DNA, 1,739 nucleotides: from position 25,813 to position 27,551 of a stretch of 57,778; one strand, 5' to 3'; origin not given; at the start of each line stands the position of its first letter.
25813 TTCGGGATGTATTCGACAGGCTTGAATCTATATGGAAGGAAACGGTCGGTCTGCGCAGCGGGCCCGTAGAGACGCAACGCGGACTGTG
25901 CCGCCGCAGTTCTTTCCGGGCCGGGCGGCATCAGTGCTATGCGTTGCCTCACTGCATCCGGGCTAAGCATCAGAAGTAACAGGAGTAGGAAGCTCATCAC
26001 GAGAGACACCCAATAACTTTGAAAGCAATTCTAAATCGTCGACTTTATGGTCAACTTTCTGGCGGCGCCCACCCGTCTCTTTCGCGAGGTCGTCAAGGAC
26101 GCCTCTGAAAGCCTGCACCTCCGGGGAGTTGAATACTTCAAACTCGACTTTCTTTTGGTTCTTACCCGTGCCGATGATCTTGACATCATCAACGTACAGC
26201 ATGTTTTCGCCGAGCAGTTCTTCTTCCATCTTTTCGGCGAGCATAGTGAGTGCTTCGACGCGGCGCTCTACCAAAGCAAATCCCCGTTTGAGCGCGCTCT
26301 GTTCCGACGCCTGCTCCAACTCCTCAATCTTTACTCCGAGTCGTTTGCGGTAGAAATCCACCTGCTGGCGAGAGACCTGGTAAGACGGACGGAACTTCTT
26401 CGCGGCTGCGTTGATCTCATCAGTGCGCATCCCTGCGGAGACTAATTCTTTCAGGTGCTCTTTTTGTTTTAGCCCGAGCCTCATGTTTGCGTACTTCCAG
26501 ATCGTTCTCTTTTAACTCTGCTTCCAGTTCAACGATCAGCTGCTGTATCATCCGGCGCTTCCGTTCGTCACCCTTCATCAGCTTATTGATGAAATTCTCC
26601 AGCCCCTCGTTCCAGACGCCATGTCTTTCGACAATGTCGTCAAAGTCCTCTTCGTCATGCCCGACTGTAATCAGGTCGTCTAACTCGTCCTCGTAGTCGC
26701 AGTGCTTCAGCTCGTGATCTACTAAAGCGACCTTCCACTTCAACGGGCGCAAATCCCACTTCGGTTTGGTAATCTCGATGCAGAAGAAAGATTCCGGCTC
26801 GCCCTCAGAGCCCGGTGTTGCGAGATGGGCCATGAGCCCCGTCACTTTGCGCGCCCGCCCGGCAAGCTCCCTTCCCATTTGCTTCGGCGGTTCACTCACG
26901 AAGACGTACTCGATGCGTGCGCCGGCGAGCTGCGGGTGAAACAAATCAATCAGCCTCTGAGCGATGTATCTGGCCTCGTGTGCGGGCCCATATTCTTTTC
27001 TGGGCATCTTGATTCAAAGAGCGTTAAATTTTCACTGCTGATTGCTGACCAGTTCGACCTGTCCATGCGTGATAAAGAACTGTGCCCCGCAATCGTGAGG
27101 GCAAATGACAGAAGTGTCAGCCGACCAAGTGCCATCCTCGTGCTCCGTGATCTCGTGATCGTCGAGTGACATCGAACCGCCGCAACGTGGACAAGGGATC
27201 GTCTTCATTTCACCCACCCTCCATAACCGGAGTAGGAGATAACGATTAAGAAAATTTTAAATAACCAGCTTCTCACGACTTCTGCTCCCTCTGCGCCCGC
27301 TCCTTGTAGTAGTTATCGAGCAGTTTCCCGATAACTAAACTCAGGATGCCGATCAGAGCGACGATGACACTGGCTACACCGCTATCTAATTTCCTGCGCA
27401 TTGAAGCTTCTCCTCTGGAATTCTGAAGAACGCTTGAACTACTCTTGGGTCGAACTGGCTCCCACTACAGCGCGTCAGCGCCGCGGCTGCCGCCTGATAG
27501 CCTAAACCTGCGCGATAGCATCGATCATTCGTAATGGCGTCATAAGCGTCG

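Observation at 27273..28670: Stand-alone HD-GYP phosphodiesterase embedded in a lysis-like membrane cassette; no recognisable endolysin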

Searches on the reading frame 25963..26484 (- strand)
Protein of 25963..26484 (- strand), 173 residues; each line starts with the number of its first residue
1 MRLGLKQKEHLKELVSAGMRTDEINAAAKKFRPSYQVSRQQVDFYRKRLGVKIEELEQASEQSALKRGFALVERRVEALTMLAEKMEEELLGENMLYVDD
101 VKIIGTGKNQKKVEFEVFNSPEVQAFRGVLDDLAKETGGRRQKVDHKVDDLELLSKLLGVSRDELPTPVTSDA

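Call 3: search_protein_families(library=pfam, proteins=[window:25963-26484:-], max_evalue=0.1)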
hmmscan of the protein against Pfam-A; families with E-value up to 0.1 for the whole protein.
window:25963-26484:- (173 aa): 2 families
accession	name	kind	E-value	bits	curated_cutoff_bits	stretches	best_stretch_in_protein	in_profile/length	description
PF02601.20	Exonuc_VII_L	-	0.015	15.2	35.9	1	23-75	229-285/315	Exonuclease VII, large subunit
PF12244.13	DUF3606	-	0.022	15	24.3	0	40-59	19-38/54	Protein of unknown function (DUF3606)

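Call 4: search_protein_families(library=phrogs, proteins=[window:25963-26484:-], max_evalue=0.1)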
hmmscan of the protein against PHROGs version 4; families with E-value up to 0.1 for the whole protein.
window:25963-26484:- (173 aa): 1 family
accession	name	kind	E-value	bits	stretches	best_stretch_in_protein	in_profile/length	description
phrog_3635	-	unknown function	0.027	15.3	0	40-111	103-171/180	-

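Call 66: search_protein_families(library=ncbifam, max_evalue=0.1, proteins=[window:25963-26484:-])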
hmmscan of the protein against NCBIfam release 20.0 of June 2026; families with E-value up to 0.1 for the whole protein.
window:25963-26484:- (173 aa): 0 families

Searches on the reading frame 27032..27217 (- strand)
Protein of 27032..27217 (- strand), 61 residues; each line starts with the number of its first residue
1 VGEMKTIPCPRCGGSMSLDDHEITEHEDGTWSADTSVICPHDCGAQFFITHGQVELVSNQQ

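Call 3: search_protein_families(library=pfam, proteins=[window:27032-27217:-], max_evalue=0.1)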
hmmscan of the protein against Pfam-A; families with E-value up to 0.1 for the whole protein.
window:27032-27217:- (61 aa): 14 families
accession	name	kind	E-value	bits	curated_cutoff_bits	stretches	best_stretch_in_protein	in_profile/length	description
PF14354.12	Lar_restr_allev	-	2.5e-05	24.9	28.6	1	8-50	5-39/58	Restriction alleviation protein Lar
PF21344.3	Zn_ribbon_LysW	-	0.0016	18.5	27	0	9-28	3-26/46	Alpha-aminoadipate carrier protein LysW-like, globular domain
PF18439.7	zf_UBZ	-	0.0016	18.5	25.6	1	6-28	2-22/32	Ubiquitin-Binding Zinc Finger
PF09297.16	Zn_ribbon_NUD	-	0.013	15.7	24.8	0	9-22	6-19/32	NADH pyrophosphatase zinc ribbon domain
PF24623.2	Phage_zn_bind_8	-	0.023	14.8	24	0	31-46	6-20/57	Putative DNA-binding phage zinc finger domain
PF14369.11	Zn_ribbon_19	-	0.031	14.9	30.8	0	6-14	20-29/35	zinc-ribbon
PF05876.18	GpA_ATPase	-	0.035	14.2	25.6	1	7-45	195-231/247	Phage terminase large subunit gpA, ATPase domain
PF05207.18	Zn_ribbon_CSL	-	0.036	14.2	29.2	0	6-34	18-38/55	CSL zinc finger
PF23451.1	Zn_ribbon_PaaD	-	0.036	14.1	27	0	2-15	10-23/53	PaaD zinc beta ribbon domain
PF13717.11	Zn_ribbon_4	-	0.039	14.3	30.3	0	7-25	3-21/36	zinc-ribbon domain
PF22289.1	DmmA-like_C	-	0.055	13.9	27.4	0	5-21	17-33/44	Dimethylamine monooxygenase subunit DmmA-like, C-terminal domain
PF08274.17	Zn_Ribbon_YjdM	-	0.066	13.7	30.8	0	8-47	4-29/30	PhnA Zinc-Ribbon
PF01599.25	Ribosomal_S27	-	0.072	13.4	22.3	0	38-50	19-30/44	Ribosomal protein S27a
PF13719.11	Zn_ribbon_5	-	0.079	13.2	29.3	0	7-25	3-21/37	zinc-ribbon domain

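Call 4: search_protein_families(library=phrogs, proteins=[window:27032-27217:-], max_evalue=0.1)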
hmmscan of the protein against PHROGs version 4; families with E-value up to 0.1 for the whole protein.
window:27032-27217:- (61 aa): 10 families
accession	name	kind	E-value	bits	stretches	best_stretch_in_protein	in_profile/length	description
phrog_16186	-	unknown function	0.0016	19.3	0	6-21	6-21/50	-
phrog_599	-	moron, auxiliary metabolic gene and host takeover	0.0026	19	1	1-47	69-109/262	Lar-like restriction alleviation protein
phrog_31477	-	unknown function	0.012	16.6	1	6-23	34-51/125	-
phrog_25957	-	unknown function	0.013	16.6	1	3-22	10-29/45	-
phrog_17873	-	unknown function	0.036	15.4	0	34-55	11-31/69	-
phrog_1305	-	DNA, RNA and nucleotide metabolism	0.057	13.8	1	5-49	15-61/226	DNA binding protein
phrog_4173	-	unknown function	0.071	12.9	1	8-48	177-220/323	-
phrog_6422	-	moron, auxiliary metabolic gene and host takeover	0.077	14.4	0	4-23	28-50/120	Lar-like restriction alleviation protein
phrog_23992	-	unknown function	0.085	14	1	28-55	41-68/92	-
phrog_21057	-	unknown function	0.09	13.7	0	9-44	27-60/72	-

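Call 66: search_protein_families(library=ncbifam, max_evalue=0.1, proteins=[window:27032-27217:-])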
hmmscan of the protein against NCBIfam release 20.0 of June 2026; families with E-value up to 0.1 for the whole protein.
window:27032-27217:- (61 aa): 5 families
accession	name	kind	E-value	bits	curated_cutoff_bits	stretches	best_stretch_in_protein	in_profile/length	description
TIGR02098.1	MJ0042_CXXC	domain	0.00089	18.9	20.9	0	39-54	5-19/38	MJ0042-type zinc finger domain-containing protein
NF033497.1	rubre_like_arch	subfamily_domain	0.0031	17.2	32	0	8-16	18-26/34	rubrerythrin-like domain-containing protein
NF041070.1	carrier_LysW_Arch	domain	0.018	15.1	75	0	6-56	3-45/57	alpha-aminoadipate/glutamate carrier protein LysW/ArgW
NF038384.1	zinc_YnfU_fam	subfamily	0.029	13.9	36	0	6-48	16-49/52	YnfU family zinc-binding protein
NF047912.1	ECs_2282_CxxC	subfamily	0.033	14.1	37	0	6-46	2-36/60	ECs_2282 family putative zinc-binding protein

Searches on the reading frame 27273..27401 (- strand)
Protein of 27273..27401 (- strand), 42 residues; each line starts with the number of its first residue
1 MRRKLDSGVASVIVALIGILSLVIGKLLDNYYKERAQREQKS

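Call 3: search_protein_families(library=pfam, proteins=[window:27273-27401:-], max_evalue=0.1)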
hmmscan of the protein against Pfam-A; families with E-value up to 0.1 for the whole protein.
window:27273-27401:- (42 aa): 0 families

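Call 4: search_protein_families(library=phrogs, proteins=[window:27273-27401:-], max_evalue=0.1)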
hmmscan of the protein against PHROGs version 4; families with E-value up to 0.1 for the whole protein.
window:27273-27401:- (42 aa): 0 families

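Call 66: search_protein_families(library=ncbifam, max_evalue=0.1, proteins=[window:27273-27401:-])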
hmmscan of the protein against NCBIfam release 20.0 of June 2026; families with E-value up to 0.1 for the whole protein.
window:27273-27401:- (42 aa): 1 family
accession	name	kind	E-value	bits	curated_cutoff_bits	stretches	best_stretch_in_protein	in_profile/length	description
TIGR01168.1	YSIRK_signal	domain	0.0099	15.6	20.2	1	3-21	15-32/40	YSIRK-type signal peptide-containing protein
